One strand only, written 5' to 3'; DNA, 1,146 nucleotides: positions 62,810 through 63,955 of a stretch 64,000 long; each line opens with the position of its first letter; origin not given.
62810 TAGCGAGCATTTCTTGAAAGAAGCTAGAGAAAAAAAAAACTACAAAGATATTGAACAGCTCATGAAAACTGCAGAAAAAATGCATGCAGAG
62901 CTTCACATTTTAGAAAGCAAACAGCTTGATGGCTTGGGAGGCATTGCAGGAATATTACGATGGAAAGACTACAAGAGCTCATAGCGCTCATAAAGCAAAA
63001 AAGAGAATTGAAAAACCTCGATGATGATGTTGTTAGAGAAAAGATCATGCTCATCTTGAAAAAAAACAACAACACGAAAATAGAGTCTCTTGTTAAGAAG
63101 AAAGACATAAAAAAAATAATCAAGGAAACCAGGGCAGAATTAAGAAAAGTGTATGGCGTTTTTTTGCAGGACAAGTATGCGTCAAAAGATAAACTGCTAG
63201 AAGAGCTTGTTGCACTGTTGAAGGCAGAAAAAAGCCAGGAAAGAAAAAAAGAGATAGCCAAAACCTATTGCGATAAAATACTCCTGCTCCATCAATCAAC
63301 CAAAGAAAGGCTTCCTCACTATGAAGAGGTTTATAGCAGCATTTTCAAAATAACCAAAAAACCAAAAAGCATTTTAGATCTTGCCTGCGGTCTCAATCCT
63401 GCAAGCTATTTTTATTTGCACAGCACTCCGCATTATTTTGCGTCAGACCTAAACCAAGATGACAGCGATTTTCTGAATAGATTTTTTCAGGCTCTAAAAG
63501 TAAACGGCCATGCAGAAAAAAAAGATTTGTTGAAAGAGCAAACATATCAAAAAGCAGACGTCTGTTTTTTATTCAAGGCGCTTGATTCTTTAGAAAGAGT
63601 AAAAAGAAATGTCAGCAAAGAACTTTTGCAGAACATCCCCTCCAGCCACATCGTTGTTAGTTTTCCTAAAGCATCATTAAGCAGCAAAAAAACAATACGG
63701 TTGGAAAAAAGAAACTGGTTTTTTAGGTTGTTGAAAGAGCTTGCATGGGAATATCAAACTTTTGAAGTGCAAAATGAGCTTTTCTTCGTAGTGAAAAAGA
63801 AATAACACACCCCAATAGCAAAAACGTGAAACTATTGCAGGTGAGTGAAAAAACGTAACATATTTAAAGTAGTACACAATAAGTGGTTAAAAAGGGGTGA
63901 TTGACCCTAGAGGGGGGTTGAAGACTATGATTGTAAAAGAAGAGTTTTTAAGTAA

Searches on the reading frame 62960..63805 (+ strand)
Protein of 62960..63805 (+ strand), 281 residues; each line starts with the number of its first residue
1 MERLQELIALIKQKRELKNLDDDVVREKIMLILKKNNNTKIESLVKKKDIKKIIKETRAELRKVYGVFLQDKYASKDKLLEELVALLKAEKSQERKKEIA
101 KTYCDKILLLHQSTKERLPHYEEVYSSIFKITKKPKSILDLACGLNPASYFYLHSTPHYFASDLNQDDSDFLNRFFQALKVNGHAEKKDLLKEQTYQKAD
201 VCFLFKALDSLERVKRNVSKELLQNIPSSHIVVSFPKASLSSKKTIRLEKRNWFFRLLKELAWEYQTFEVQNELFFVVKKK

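Call 61: search_protein_families(library=pfam, max_evalue=0.00001, proteins=[window:62960-63805:+])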
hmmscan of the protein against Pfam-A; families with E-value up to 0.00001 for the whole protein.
window:62960-63805:+ (281 aa): 1 family
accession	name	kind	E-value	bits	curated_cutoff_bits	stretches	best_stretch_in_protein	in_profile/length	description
PF07091.17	FmrO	-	8.9e-35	120.8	27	1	48-276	26-254/255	Ribosomal RNA methyltransferase (FmrO)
